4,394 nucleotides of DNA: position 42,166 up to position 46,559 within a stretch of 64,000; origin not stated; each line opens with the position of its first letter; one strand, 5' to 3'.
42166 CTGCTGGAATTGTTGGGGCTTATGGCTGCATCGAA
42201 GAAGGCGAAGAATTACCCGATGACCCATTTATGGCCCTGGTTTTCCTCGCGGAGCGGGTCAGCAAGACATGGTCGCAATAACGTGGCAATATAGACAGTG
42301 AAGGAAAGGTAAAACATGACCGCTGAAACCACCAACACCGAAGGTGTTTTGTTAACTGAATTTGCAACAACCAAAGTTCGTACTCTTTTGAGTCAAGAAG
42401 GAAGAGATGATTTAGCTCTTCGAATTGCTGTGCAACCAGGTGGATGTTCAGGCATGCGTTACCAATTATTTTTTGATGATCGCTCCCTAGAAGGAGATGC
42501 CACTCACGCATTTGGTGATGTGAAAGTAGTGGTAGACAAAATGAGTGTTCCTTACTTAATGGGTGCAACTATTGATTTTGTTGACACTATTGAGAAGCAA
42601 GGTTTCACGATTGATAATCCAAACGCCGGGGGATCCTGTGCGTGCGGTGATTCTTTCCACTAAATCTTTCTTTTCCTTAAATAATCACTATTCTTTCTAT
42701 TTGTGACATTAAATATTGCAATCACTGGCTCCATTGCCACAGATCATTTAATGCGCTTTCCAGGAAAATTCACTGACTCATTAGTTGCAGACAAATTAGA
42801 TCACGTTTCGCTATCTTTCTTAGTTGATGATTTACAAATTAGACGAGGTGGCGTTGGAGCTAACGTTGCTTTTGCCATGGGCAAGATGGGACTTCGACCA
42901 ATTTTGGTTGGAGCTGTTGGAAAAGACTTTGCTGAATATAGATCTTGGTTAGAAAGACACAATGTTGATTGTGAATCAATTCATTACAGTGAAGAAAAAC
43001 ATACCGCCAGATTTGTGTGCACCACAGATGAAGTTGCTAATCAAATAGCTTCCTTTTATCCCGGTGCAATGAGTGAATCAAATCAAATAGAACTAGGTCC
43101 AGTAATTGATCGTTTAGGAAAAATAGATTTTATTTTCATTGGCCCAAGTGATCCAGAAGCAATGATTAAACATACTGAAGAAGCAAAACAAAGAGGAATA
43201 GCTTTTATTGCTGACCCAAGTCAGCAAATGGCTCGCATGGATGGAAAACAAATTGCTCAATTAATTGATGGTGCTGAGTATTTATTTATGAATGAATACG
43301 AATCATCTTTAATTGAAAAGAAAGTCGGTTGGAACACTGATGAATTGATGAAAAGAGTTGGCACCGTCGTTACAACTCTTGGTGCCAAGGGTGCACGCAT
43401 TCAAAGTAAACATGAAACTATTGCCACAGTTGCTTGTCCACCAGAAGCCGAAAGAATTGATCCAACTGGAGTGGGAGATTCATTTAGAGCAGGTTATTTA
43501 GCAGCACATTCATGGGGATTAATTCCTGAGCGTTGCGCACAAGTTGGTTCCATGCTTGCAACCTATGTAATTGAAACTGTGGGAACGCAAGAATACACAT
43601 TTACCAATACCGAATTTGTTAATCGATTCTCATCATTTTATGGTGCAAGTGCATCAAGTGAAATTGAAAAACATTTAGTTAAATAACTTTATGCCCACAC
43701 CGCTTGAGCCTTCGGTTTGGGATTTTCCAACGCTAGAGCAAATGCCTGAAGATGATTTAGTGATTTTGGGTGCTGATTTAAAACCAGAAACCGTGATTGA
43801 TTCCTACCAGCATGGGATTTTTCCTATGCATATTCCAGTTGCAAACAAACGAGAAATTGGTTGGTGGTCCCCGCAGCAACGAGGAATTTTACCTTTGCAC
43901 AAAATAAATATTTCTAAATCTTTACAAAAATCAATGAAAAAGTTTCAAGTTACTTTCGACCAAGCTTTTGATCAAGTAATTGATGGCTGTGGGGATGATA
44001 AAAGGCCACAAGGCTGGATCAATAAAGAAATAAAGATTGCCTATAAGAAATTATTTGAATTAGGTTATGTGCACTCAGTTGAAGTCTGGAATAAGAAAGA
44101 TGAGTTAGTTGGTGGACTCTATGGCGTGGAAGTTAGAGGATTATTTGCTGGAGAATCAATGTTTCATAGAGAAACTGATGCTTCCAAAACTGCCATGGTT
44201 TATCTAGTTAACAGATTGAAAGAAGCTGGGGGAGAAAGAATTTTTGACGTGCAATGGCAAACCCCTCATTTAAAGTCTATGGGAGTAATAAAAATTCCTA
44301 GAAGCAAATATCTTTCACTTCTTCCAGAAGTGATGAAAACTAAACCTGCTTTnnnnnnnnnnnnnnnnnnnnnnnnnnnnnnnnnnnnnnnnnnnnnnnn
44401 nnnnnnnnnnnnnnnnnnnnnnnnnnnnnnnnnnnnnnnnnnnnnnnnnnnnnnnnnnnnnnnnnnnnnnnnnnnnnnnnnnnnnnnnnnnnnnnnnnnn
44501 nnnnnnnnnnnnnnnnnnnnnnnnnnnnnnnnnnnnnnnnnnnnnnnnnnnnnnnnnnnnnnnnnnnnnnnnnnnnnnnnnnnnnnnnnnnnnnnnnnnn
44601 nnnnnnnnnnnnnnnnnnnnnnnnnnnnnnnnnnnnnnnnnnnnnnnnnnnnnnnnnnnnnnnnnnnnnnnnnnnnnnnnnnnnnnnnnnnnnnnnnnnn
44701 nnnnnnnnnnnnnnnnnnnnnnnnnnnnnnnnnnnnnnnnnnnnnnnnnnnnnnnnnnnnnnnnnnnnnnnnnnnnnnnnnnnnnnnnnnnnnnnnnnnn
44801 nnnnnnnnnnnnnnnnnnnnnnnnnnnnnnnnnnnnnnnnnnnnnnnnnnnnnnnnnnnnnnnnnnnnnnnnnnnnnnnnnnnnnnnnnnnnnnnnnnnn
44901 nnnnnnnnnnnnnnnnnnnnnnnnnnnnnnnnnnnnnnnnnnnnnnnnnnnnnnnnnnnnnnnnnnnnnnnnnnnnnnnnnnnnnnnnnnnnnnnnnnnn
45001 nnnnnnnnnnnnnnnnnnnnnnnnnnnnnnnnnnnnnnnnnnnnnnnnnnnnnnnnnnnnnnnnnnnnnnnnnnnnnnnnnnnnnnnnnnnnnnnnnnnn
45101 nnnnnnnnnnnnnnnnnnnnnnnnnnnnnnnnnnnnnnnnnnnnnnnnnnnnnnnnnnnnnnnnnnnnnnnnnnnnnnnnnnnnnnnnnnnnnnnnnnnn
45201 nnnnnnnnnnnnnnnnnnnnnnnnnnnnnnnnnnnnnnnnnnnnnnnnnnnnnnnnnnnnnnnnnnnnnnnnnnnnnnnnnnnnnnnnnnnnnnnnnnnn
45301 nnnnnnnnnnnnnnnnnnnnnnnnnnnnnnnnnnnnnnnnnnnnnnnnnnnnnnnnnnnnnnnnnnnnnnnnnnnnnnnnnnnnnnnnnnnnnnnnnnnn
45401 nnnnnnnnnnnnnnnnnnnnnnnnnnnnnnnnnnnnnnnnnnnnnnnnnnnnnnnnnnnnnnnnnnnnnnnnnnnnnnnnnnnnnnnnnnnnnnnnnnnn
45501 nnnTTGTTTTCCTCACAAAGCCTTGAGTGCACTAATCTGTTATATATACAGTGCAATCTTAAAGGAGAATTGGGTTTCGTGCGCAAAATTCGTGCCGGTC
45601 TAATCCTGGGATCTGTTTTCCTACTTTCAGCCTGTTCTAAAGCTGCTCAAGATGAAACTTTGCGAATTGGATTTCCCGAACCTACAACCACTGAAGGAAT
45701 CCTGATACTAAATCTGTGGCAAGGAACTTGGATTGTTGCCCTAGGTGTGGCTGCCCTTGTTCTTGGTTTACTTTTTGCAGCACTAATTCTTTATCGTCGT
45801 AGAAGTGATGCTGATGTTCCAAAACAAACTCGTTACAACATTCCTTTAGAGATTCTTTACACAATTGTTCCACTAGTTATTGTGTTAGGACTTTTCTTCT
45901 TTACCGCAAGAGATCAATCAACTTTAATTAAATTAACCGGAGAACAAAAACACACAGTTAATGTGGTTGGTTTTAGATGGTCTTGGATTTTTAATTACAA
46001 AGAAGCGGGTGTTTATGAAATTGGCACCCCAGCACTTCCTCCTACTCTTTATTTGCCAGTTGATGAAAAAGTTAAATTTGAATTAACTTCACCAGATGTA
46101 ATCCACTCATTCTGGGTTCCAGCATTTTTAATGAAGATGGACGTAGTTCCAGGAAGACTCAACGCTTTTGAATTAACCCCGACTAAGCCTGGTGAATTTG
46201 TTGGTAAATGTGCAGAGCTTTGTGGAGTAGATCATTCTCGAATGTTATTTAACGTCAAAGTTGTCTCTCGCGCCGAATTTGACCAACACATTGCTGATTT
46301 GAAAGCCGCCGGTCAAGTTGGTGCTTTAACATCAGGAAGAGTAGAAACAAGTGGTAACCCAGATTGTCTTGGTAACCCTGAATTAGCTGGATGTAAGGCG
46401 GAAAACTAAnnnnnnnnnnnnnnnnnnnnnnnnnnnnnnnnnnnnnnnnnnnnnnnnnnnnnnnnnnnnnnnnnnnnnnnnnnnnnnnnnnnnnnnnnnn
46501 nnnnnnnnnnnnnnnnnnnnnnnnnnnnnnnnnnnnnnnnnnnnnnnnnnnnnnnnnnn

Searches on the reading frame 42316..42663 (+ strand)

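Call 17: search_protein_families(library=pfam, proteins=[window:42316-42663:+], max_evalue=0.00001)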
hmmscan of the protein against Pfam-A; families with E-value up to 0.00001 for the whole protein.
window:42316-42663:+ (115 aa): 1 family
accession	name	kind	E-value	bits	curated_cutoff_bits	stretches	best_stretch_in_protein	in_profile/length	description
PF01521.26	Fe-S_biosyn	-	4.4e-16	59.5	26.3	1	13-112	5-110/110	Iron-sulphur cluster biosynthesis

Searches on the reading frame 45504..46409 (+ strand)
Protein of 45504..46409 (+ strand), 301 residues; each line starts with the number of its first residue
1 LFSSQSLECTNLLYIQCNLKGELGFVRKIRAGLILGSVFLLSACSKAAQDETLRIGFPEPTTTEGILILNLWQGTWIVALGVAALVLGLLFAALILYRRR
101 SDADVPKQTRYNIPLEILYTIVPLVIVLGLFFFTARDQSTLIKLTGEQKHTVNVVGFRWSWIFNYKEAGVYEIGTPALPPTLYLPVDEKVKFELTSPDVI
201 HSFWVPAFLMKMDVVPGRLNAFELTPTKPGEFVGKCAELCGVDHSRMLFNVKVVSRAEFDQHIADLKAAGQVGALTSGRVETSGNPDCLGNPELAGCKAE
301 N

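Call 18: search_protein_families(library=pfam, proteins=[window:45504-46409:+], max_evalue=0.00001)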
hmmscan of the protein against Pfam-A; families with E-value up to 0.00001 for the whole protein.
window:45504-46409:+ (301 aa): 2 families
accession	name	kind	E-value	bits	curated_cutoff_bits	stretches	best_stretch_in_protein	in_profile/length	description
PF00116.26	COX2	-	2.6e-21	76.2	22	1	182-253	48-119/120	Cytochrome C oxidase subunit II, periplasmic domain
PF02790.20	COX2_TM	-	6e-06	26.8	22.8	1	57-130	8-81/88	Cytochrome C oxidase subunit II, transmembrane domain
